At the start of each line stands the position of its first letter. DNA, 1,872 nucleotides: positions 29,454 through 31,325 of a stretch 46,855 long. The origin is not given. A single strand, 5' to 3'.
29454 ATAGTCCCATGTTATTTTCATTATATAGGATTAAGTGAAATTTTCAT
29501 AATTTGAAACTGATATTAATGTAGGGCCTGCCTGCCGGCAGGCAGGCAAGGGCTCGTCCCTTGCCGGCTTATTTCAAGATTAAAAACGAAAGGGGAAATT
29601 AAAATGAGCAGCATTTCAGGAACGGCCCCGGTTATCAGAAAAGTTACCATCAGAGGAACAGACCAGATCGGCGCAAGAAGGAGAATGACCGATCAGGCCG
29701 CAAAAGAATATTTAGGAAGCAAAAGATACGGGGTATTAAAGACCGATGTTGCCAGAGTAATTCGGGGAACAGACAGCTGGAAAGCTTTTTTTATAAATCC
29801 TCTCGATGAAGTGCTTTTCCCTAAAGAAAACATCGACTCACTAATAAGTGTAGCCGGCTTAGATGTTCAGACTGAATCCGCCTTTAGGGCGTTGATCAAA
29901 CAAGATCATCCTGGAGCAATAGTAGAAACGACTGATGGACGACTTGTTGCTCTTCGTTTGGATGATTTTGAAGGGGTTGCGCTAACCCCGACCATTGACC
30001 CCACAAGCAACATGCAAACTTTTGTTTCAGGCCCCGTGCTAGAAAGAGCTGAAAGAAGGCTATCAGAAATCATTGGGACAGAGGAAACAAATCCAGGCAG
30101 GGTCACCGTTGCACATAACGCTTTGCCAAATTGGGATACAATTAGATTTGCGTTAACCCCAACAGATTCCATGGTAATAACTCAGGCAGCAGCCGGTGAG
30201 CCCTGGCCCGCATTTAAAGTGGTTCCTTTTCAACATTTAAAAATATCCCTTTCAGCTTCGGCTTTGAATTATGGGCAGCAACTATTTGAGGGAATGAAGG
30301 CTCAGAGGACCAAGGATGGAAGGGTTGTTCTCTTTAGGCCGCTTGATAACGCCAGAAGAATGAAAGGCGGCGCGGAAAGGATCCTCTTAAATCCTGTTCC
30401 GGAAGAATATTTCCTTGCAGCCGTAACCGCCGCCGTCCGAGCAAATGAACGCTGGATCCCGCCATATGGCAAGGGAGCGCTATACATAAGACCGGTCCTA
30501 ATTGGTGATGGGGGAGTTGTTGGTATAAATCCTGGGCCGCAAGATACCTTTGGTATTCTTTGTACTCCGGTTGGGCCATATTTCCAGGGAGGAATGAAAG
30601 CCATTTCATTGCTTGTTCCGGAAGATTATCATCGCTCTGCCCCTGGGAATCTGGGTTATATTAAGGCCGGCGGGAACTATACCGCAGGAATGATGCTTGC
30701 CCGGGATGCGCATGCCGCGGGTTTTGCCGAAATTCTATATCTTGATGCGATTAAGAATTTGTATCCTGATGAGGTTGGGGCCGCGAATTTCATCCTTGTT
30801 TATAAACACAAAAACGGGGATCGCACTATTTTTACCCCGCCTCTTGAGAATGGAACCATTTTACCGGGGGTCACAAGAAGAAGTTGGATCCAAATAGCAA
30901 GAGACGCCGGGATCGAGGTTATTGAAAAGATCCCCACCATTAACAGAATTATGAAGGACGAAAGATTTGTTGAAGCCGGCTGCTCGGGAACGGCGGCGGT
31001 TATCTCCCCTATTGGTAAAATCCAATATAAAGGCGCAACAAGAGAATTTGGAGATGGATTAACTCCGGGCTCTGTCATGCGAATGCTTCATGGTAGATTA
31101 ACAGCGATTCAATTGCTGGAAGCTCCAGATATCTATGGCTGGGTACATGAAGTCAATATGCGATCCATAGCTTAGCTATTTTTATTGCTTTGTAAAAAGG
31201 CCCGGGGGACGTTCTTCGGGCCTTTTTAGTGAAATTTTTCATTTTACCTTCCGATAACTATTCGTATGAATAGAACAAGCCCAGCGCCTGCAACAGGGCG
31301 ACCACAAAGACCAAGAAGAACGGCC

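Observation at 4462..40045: Five orphan genes at three loci share one bipartite motif, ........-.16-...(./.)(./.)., with sigma-28/FliA-like geometry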

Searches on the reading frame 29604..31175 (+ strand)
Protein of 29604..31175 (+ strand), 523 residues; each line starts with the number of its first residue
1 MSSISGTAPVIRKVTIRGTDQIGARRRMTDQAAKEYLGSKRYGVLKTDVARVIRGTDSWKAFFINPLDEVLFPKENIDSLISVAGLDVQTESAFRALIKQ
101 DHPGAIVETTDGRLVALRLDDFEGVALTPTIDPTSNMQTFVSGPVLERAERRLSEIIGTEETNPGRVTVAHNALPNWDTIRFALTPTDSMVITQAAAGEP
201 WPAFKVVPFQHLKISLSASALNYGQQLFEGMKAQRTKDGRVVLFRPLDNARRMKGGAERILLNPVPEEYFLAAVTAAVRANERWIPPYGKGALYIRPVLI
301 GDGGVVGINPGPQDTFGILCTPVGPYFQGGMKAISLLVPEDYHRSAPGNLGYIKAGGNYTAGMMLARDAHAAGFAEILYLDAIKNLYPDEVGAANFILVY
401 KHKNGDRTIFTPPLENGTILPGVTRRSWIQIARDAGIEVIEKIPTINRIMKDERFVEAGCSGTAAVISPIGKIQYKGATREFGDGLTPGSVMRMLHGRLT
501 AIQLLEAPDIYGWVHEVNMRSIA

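Call 5: search_protein_families(library=pfam, proteins=[window:29604-31175:+], max_evalue=0.01)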
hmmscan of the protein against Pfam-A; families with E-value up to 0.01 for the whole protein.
window:29604-31175:+ (523 aa): 1 family
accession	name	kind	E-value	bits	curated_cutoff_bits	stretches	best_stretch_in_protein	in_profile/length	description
PF01063.24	Aminotran_4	-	3e-24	86.6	28.5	1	226-473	1-223/223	Amino-transferase class IV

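Call 6: search_protein_families(library=ncbifam, proteins=[window:29604-31175:+], max_evalue=0.01)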
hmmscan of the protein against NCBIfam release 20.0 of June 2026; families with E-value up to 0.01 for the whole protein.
window:29604-31175:+ (523 aa): 11 families
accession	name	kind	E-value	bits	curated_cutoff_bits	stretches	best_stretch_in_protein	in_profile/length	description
NF009897.0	PRK13357.1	equivalog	1.5e-102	343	307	1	170-517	13-357/358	branched-chain amino acid aminotransferase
TIGR01123.1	ilvE_II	equivalog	1.3e-87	293.8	250.05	1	201-517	1-313/313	branched-chain-amino-acid transaminase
NF005146.0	PRK06606.1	equivalog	1.9e-30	105.9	279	1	201-517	10-306/307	branched-chain amino acid transaminase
TIGR01122.1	ilvE_I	equivalog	1.4e-25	90.1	245.55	1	205-516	5-297/298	branched-chain-amino-acid transaminase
NF005726.0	PRK07544.1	equivalog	9.8e-17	61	396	1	198-474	11-267/295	branched-chain amino acid aminotransferase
NF006185.0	PRK08320.1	subfamily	7.8e-14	51.5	363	1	207-499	12-279/292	branched-chain amino acid aminotransferase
NF009896.0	PRK13356.1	equivalog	1.9e-13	50.2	262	1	289-459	89-250/287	branched-chain amino acid aminotransferase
NF005209.0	PRK06680.1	subfamily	1e-06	27.9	320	1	364-496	158-274/286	D-amino-acid transaminase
TIGR01121.1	D_amino_aminoT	equivalog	0.00028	20.2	277.45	1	399-496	182-268/276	D-amino-acid transaminase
NF005886.0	PRK07849.1-1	equivalog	0.001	18.4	253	1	358-442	163-239/291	aminodeoxychorismate lyase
NF005800.0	PRK07650.1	equivalog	0.0026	17.1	308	1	406-480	189-262/290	aminodeoxychorismate lyase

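Call 21: find_homologous_proteins(query=window:29604-31175:+)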
Query window:29604-31175:+ (523 aa): 914 proteins with E <= 0.001 among 8000 candidates; the best 120 are listed.
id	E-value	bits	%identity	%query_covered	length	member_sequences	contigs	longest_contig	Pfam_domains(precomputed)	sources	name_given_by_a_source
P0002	4.4e-125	437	41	63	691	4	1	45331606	PF01063.25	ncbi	ncbi:unnamed protein product [Malus baccata var. baccata]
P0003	9.5e-121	422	51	83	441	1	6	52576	PF01063.25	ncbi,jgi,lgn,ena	-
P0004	1.7e-119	418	51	80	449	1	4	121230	PF01063.25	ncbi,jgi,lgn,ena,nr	ncbi:MAG: branched-chain amino acid aminotransferase [Candidatus Margulisbacteria bacterium]|nr:bran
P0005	2.1e-118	414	33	65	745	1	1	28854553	PF01063.25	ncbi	ncbi:hypothetical protein ACE6H2_027641 [Prunus campanulata]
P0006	9.4e-114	399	51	82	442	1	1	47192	PF01063.25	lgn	-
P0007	1.8e-113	398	51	77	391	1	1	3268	PF01063.25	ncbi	ncbi:MAG: branched-chain amino acid aminotransferase [Candidatus Margulisiibacteriota bacterium]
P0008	8.8e-105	370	49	78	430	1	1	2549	PF01063.25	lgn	-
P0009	6.3e-104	367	51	66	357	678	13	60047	PF01063.25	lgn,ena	-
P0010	2.0e-103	365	52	65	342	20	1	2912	PF01063.25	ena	-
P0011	5.6e-103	364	51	66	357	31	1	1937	PF01063.25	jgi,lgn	jgi:branched-chain amino acid aminotransferase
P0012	1.0e-102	363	52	65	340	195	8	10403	PF01063.25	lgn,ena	-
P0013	1.6e-102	362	52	65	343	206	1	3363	PF01063.25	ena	-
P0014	3.9e-102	361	52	66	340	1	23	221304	PF01063.25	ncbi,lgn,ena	-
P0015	5.7e-102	360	51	65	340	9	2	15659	PF01063.25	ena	-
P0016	1.2e-101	359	51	65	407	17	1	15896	PF01063.25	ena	-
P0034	5.1e-99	351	46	77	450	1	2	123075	PF01063.25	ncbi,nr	ncbi:MAG: branched-chain amino acid aminotransferase [Candidatus Margulisbacteria bacterium]|nr:bran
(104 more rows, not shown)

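Call 22: find_encoding_contigs(protein=P0003, flank=10000, max_places=3)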
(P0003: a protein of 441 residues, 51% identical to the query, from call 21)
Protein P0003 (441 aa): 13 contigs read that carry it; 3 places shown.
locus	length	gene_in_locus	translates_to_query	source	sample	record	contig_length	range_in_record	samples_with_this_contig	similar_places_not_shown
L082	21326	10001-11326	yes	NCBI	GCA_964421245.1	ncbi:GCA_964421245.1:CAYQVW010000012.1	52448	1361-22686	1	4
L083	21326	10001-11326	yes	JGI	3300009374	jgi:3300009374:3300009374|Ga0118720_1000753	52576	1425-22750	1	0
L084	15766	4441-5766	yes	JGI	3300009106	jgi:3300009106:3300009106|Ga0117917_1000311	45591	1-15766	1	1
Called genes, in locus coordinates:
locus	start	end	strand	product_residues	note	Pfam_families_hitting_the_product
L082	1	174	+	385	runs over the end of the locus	PF00291:PALP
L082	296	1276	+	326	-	-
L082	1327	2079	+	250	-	PF00290:Trp_syntA, PF01884:PcrB (faint), PF00977:His_biosynth (faint)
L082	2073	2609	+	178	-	PF01966:HD (faint)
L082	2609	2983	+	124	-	PF14489:QueF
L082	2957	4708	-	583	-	PF01134:GIDA, PF12831:FAD_oxidored (weak), PF13932:SAM_GIDA_C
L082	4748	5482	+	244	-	PF00696:AA_kinase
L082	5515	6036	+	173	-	PF01765:RRF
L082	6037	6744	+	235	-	PF01255:Prenyltransf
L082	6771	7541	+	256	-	PF01148:CTP_transf_1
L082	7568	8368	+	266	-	PF02749:QRPTase_N, PF01729:QRPTase_C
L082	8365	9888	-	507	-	PF13414:TPR_11 (faint), PF13428:TPR_14 (faint), PF13431:TPR_17 (faint), PF23914:TPR_CcmH_CycH (faint), PF13432:TPR_16 (faint), PF14559:TPR_19 (faint), PF00515:TPR_1 (faint), PF07719:TPR_2 (faint), +1 more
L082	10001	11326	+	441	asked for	PF01063:Aminotran_4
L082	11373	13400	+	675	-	PF00580:UvrD-helicase, PF01443:Viral_helicase1 (faint), PF13245:AAA_19, PF13361:UvrD_C, PF13538:UvrD_C_2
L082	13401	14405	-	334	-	-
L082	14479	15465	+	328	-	PF01926:MMR_HSR1, PF02421:FeoB_N, PF02824:TGS, PF06071:YchF-GTPase_C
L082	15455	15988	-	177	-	-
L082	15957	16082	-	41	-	-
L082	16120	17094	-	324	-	PF01637:ATPase_2, PF13191:AAA_16 (faint), PF13173:AAA_14, PF13401:AAA_22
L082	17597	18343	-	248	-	-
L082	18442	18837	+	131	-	PF01250:Ribosomal_S6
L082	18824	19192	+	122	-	PF00436:SSB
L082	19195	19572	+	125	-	PF00436:SSB, PF22657:SSB_1 (weak)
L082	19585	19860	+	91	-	PF01084:Ribosomal_S18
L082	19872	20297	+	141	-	PF01281:Ribosomal_L9_N, PF03948:Ribosomal_L9_C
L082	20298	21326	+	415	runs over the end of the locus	PF01541:GIY-YIG, PF27096:UvrC_M, PF02151:UVR, PF08459:UvrC_RNaseH_dom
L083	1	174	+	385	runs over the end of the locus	PF00291:PALP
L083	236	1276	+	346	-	-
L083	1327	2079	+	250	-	PF00290:Trp_syntA, PF01884:PcrB (faint), PF00977:His_biosynth (faint)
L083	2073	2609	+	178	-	PF01966:HD (faint)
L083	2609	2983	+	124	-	PF14489:QueF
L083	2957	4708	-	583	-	PF01134:GIDA, PF12831:FAD_oxidored (weak), PF13932:SAM_GIDA_C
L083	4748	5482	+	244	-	PF00696:AA_kinase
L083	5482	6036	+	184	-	PF01765:RRF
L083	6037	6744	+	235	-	PF01255:Prenyltransf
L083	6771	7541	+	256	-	PF01148:CTP_transf_1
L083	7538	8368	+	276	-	PF02749:QRPTase_N, PF01729:QRPTase_C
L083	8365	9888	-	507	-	PF13414:TPR_11 (faint), PF13428:TPR_14 (faint), PF13431:TPR_17 (faint), PF23914:TPR_CcmH_CycH (faint), PF13432:TPR_16 (faint), PF14559:TPR_19 (faint), PF00515:TPR_1 (faint), PF07719:TPR_2 (faint), +1 more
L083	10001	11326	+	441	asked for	PF01063:Aminotran_4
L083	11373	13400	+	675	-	PF00580:UvrD-helicase, PF01443:Viral_helicase1 (faint), PF13245:AAA_19, PF13361:UvrD_C, PF13538:UvrD_C_2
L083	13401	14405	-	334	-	-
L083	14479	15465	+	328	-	PF01926:MMR_HSR1, PF02421:FeoB_N, PF02824:TGS, PF06071:YchF-GTPase_C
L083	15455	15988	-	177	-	-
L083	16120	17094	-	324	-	PF01637:ATPase_2, PF13191:AAA_16 (faint), PF13173:AAA_14, PF13401:AAA_22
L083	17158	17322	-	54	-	-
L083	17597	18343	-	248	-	-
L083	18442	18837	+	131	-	PF01250:Ribosomal_S6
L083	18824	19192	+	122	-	PF00436:SSB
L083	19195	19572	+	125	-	PF00436:SSB, PF22657:SSB_1 (weak)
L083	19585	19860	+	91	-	PF01084:Ribosomal_S18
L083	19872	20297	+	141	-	PF01281:Ribosomal_L9_N, PF03948:Ribosomal_L9_C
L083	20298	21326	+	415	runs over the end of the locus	PF01541:GIY-YIG, PF27096:UvrC_M, PF02151:UVR, PF08459:UvrC_RNaseH_dom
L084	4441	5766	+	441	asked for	PF01063:Aminotran_4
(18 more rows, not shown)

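Call 23: find_encoding_contigs(protein=P0004, flank=10000, max_places=3)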
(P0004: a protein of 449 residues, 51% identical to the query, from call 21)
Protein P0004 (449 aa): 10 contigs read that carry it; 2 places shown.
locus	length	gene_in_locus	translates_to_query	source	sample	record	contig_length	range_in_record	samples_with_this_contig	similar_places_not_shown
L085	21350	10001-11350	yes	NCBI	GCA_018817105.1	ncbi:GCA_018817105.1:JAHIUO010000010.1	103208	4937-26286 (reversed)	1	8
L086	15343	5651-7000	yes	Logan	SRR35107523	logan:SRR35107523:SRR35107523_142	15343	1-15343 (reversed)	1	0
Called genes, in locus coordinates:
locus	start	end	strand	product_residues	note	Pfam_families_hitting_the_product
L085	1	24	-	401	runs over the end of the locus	PF01676:Metalloenzyme, PF10143:PhosphMutase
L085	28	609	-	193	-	PF02245:Pur_DNA_glyco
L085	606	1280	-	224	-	PF02674:Colicin_V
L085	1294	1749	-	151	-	PF00731:AIRC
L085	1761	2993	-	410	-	PF00682:HMGL-like, PF22617:HCS_D2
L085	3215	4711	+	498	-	PF00575:S1, PF23459:S1_RRP5 (weak)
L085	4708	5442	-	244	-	PF01869:BcrAD_BadFG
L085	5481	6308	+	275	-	PF00215:OMPdecase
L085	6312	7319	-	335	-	PF06050:HGD-D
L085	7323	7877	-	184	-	PF01966:HD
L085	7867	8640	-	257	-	PF00290:Trp_syntA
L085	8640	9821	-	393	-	PF00291:PALP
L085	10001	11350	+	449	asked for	PF01063:Aminotran_4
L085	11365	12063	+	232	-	-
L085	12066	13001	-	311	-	PF01435:Peptidase_M48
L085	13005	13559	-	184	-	PF04011:LemA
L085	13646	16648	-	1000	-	-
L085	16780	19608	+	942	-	PF02861:Clp_N, PF00004:AAA, PF23569:NBD_SMAX1, PF17871:AAA_lid_9, PF00004:AAA, PF07724:AAA_2, PF07728:AAA_5, PF10431:ClpB_D2-small, +6 more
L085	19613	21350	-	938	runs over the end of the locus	-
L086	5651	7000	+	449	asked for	PF01063:Aminotran_4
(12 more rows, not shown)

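Call 24: find_encoding_contigs(protein=P0006, flank=10000, max_places=3)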
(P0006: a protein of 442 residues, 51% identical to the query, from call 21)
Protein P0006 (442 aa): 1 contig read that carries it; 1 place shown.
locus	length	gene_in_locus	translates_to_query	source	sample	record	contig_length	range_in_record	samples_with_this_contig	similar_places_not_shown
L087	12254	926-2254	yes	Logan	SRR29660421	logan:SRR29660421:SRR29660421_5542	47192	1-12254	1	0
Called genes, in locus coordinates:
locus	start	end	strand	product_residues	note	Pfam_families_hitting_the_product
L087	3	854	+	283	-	?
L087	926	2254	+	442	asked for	PF01063:Aminotran_4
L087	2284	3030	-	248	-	PF02397:Bac_transf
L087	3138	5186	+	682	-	PF00580:UvrD-helicase, PF01443:Viral_helicase1 (faint), PF13245:AAA_19, PF13361:UvrD_C, PF13538:UvrD_C_2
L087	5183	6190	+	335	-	PF01926:MMR_HSR1, PF02421:FeoB_N, PF02824:TGS, PF06071:YchF-GTPase_C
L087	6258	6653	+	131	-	PF01250:Ribosomal_S6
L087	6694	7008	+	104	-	PF00436:SSB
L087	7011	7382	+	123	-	PF00436:SSB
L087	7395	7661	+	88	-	PF01084:Ribosomal_S18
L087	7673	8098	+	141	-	PF01281:Ribosomal_L9_N, PF03948:Ribosomal_L9_C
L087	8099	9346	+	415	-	PF01541:GIY-YIG, PF27096:UvrC_M, PF02151:UVR, PF08459:UvrC_RNaseH_dom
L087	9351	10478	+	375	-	PF24568:CC_PcsB, PF01551:Peptidase_M23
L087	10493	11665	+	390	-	PF22694:CtpB_N-like, PF00595:PDZ, PF13180:PDZ_2, PF17820:PDZ_6, PF03572:Peptidase_S41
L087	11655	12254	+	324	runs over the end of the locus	PF01380:SIS (weak), PF10432:bact-PGI_C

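Call 25: find_encoding_contigs(protein=P0034, flank=10000, max_places=3)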
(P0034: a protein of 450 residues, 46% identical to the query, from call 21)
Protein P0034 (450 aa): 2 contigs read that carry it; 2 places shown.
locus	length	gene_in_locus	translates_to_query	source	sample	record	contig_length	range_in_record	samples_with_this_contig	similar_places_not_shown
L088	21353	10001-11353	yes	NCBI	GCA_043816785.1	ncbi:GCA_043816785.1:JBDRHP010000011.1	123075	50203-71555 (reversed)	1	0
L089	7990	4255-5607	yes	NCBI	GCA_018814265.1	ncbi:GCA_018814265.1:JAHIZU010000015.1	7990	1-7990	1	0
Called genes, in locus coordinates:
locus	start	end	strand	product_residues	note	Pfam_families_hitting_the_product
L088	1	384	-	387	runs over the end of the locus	PF07660:STN (weak), PF03958:Secretin_N (faint), PF00263:Secretin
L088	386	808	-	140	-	-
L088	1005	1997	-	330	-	PF01699:Na_Ca_ex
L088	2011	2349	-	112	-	-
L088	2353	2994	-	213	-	PF14686:fn3_3 (weak), PF13620:CarboxypepD_reg, PF13715:CarbopepD_reg_2 (weak)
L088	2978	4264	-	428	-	PF01979:Amidohydro_1, PF07969:Amidohydro_3, PF12890:DHOase, PF07969:Amidohydro_3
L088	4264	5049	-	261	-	PF22935:RM44_endonuclase, PF14622:Ribonucleas_3_3, PF00636:Ribonuclease_3, PF14709:DND1_DSRM, PF00035:dsrm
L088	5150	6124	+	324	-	PF13432:TPR_16 (faint), PF14559:TPR_19 (faint)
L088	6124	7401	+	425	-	PF00330:Aconitase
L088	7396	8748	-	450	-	PF18073:Zn_ribbon_LapB, PF13481:AAA_25, PF03796:DnaB_C (faint), PF06745:ATPase, PF13191:AAA_16 (weak), PF23442:DUF7125 (weak), PF13541:ChlI, PF05362:Lon_C, +1 more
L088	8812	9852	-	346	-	PF02661:Fic, PF08220:HTH_DeoR (weak)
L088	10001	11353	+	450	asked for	PF01063:Aminotran_4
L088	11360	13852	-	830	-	PF02861:Clp_N, PF13191:AAA_16 (weak), PF00004:AAA, PF17871:AAA_lid_9, PF02151:UVR, PF07724:AAA_2, PF07728:AAA_5, PF10431:ClpB_D2-small, +9 more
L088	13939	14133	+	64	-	-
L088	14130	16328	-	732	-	PF17201:Cache_3-Cache_2 (weak), PF02743:dCache_1 (weak), PF00672:HAMP, PF00512:HisKA, PF02518:HATPase_c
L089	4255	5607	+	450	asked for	PF01063:Aminotran_4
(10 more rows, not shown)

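Call 34: find_related_loci(query=A1, collection=metagenome_contigs, flank=10000)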
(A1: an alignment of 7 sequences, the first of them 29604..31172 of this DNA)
Query A1 (523 aa) in metagenome_contigs; peptide patterns used: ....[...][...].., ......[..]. (x = any residue, [..] = any of these).
600 stretches matched a pattern (row limit reached: there are more); 593 encode a relative of the query (tblastn E <= 1e-3); the best 80 are kept; 80 distinct loci.
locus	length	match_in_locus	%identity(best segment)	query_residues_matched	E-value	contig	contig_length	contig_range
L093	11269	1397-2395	53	176-517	5e-109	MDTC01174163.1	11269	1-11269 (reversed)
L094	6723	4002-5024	51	176-522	1e-106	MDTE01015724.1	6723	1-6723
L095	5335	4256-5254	52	176-517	3e-106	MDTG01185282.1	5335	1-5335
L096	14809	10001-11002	50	176-519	1e-105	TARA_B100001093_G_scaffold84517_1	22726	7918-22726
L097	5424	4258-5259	52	176-519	5e-106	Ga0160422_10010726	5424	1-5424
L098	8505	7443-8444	51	176-519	2e-104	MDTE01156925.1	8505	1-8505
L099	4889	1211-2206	51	176-517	5e-104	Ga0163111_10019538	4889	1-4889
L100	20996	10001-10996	51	176-517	1e-102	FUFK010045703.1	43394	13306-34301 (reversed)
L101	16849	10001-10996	50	176-517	6e-101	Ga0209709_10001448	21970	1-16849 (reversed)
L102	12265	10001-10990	49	176-515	4e-100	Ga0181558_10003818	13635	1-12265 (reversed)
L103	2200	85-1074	49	176-515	3e-105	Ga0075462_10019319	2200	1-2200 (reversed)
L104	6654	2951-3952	49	176-519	1e-99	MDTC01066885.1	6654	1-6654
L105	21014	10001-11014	49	170-517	3e-99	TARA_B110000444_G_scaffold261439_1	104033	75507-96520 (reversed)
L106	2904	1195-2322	46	135-522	3e-101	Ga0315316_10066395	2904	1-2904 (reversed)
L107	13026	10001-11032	47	166-520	7e-98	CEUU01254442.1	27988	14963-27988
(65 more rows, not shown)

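Call 56: predict_structure(alignment_id=A1)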
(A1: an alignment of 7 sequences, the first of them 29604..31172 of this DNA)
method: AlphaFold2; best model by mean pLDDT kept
length: 523 residues; sequences in the alignment: 7
mean_pLDDT: 61.7   pTM: 0.57
mean pLDDT of the five models: 61.7, 58.5, 58.0, 56.9, 56.5
residues with pLDDT >= 90: 65; 70-90: 165; 50-70: 108; < 50: 185
segments of 3 or more residues with pLDDT < 50: 1-8, 25-101, 159-175, 178-183, 215-227, 303-310, 343-383, 390-393, 416-421, 521-523
pLDDT, mean of each block of 10 residues (from residue 1): 37 70 51 40 27 27 23 30 31 44 64 63 66 61 72 60 37 42 56 82 82 48 44 86 88 75 85 90 76 77 39 75 60 66 36 27 33 34 50 70 94 54 77 94 86 90 70 84 79 88 89 87 38
secondary structure, 60 per line:
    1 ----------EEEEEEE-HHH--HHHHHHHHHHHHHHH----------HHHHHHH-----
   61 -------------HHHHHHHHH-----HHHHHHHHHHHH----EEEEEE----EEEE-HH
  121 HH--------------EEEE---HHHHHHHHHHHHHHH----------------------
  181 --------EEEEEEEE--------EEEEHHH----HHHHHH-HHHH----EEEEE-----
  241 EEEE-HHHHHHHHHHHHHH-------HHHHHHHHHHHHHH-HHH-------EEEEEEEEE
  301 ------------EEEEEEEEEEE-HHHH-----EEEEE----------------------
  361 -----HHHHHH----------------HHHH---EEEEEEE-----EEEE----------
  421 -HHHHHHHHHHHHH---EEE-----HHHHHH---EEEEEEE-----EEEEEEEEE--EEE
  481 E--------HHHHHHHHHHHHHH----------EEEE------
elements in order: E11-17 H24-38 H49-55 H74-82 H88-99 E104-109 E114-117 H119-122 E137-140 H144-158 E189-196 E205-208 H216-221 H223-226 E231-235 E241-244 H246-259 H267-280 E292-300 E313-323 H325-328 E334-338 H366-371 H388-391 E395-401 E407-410 H422-434 E438-440 H446-451 E455-461 E467-475 E478-481 H490-503 E514-517

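Call 76: search_protein_families(library=pfam, proteins=[L082:17597-18343:-, L083:236-1276:+, L085:11365-12063:+], max_evalue=0.1)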
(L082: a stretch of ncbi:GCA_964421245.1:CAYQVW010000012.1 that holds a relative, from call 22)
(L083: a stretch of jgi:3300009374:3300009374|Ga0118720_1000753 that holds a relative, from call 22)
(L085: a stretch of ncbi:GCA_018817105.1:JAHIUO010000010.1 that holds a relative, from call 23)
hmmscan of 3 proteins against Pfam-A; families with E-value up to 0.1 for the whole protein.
L082:17597-18343:- (248 aa): 0 families

L083:236-1276:+ (346 aa): 1 family
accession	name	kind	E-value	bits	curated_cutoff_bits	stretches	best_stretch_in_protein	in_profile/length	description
PF00805.28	Pentapeptide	-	0.0012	18.8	20.2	1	241-278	2-39/40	Pentapeptide repeats (8 copies)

L085:11365-12063:+ (232 aa): 0 families

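Call 79: search_protein_families(library=padloc, proteins=[window:29604-31175:+], max_evalue=0.01)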
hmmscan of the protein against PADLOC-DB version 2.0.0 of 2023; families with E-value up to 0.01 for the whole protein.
window:29604-31175:+ (523 aa): 0 families
